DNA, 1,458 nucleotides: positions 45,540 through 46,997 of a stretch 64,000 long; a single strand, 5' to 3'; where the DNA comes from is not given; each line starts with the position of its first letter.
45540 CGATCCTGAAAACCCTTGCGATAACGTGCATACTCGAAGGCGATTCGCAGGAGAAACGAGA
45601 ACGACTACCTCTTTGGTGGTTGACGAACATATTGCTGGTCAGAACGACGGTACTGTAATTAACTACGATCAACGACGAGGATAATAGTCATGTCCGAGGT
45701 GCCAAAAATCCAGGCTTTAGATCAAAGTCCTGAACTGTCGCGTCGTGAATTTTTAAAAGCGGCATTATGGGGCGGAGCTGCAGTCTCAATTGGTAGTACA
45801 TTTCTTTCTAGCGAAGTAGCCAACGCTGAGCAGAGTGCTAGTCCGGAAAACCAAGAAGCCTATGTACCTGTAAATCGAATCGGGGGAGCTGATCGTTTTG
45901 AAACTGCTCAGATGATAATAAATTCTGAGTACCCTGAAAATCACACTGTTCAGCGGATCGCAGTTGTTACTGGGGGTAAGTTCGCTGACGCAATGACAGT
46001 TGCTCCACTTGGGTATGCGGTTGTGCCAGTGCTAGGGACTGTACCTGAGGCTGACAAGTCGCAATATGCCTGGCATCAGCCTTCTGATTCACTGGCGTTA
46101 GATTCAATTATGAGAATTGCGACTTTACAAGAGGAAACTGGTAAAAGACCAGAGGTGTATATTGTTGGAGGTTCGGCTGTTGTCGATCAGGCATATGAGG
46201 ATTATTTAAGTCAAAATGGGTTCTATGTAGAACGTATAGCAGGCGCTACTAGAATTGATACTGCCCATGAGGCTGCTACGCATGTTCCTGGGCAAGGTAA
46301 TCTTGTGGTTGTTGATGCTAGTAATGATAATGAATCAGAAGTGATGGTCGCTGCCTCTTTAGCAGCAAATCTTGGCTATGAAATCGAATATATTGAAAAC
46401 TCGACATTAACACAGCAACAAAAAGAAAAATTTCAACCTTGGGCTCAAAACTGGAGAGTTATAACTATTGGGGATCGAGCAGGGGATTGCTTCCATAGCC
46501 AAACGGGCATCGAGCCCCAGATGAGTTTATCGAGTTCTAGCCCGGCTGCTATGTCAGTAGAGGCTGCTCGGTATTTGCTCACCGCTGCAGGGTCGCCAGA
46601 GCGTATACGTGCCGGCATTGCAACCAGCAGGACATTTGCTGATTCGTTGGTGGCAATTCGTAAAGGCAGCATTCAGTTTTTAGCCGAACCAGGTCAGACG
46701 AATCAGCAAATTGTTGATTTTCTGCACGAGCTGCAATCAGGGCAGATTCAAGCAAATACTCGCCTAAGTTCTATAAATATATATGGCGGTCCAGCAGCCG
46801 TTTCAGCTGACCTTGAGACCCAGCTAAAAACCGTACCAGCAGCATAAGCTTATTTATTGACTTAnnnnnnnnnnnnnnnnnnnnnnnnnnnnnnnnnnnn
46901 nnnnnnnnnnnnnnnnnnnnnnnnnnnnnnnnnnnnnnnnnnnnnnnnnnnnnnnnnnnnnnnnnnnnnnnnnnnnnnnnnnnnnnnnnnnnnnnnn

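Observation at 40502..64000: A ~23.5-kb contiguous surface/attachment super-locus as a candidate host-interaction system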

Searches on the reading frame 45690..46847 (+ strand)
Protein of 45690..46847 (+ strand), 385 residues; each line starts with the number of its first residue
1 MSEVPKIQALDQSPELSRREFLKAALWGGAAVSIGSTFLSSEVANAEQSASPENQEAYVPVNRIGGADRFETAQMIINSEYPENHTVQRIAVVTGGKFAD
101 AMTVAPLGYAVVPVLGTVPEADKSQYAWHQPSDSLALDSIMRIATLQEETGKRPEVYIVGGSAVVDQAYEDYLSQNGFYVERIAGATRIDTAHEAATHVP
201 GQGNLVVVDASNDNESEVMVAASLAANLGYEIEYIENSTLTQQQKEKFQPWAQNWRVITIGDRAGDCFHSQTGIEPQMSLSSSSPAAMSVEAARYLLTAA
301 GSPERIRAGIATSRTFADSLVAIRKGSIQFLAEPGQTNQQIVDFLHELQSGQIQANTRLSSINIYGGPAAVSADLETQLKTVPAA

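Call 4: search_protein_families(library=pfam, proteins=[window:45690-46847:+], max_evalue=1)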
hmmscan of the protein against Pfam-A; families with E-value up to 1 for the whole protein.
window:45690-46847:+ (385 aa): 3 families
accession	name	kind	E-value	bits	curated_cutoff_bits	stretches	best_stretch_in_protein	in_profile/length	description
PF04122.17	CW_binding_2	-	6.6e-19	68.7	24.9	2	63-168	1-71/73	Cell wall binding domain 2 (CWB2)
PF10518.14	TAT_signal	-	0.0052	17.1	22.7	1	15-34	1-20/21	TAT (twin-arginine translocation) pathway signal sequence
PF13671.12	AAA_33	-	0.15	12.8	27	1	156-245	25-112/143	AAA domain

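Call 15: find_homologous_proteins(query=window:45690-46847:+)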
Query window:45690-46847:+ (385 aa): 17 proteins with E <= 0.001 among 8000 candidates.
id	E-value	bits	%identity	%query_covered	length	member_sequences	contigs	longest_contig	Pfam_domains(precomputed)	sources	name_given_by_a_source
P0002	5.2e-10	57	35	32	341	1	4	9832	PF04122.18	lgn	-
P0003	2.1e-7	49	27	57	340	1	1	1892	PF04122.18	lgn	-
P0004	3.0e-7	48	34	12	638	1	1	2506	PF04122.18,PF24684.2,PF08450.19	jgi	jgi:putative cell wall-binding protein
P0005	1.2e-6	46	27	39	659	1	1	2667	PF04122.18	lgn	-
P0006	1.5e-6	46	27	82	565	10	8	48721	PF04122.18,PF01520.24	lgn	-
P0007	2.7e-6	45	24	57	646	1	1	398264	PF04122.18,PF24684.2,PF08450.19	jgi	jgi:putative cell wall-binding protein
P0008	3.1e-6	45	38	14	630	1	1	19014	PF04122.18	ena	-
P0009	6.3e-6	44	28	37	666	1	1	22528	PF04122.18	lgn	-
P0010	6.5e-6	44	29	48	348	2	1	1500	PF04122.18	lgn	-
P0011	8.8e-6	43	28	43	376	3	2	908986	PF04122.18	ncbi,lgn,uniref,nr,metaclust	ncbi:cell wall-binding repeat-containing protein [Phycicoccus sp. Root101]|uniref:cell wall-binding 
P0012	2.8e-5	42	29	45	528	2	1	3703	PF00246.30,PF04122.18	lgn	-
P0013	3.4e-5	41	37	16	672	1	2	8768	PF04122.18,PF08239.18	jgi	jgi:putative cell wall-binding protein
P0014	4.4e-5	41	30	36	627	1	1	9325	PF04122.18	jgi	jgi:putative cell wall-binding protein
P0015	9.8e-5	40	31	37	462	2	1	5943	PF04122.18,PF03734.20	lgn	-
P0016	1.3e-4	39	30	36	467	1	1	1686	PF04122.18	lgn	-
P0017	2.1e-4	39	24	83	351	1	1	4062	PF04122.18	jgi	jgi:putative cell wall-binding protein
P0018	8.0e-4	37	36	34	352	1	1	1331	PF04122.18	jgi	-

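Call 65: search_protein_families(library=ncbifam, proteins=[window:45690-46847:+], max_evalue=0.1)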
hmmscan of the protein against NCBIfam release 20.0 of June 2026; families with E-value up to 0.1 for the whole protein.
window:45690-46847:+ (385 aa): 4 families
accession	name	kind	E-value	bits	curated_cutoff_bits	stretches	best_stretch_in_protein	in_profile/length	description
NF033435.1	S-layer_Clost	equivalog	1.2e-07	30.9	650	2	139-199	460-522/728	S-layer protein SlpA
TIGR01409.1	TAT_signal_seq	domain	0.00051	20.3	16.7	1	16-42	1-26/29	twin-arginine translocation signal domain-containing protein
TIGR02811.1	formate_TAT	hypoth_equivalog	0.0057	17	48.45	1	11-55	4-46/66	formate dehydrogenase region TAT target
TIGR01412.1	tat_substr_1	equivalog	0.06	12.2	428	0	12-53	4-47/420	iron uptake transporter deferrochelatase/peroxidase subunit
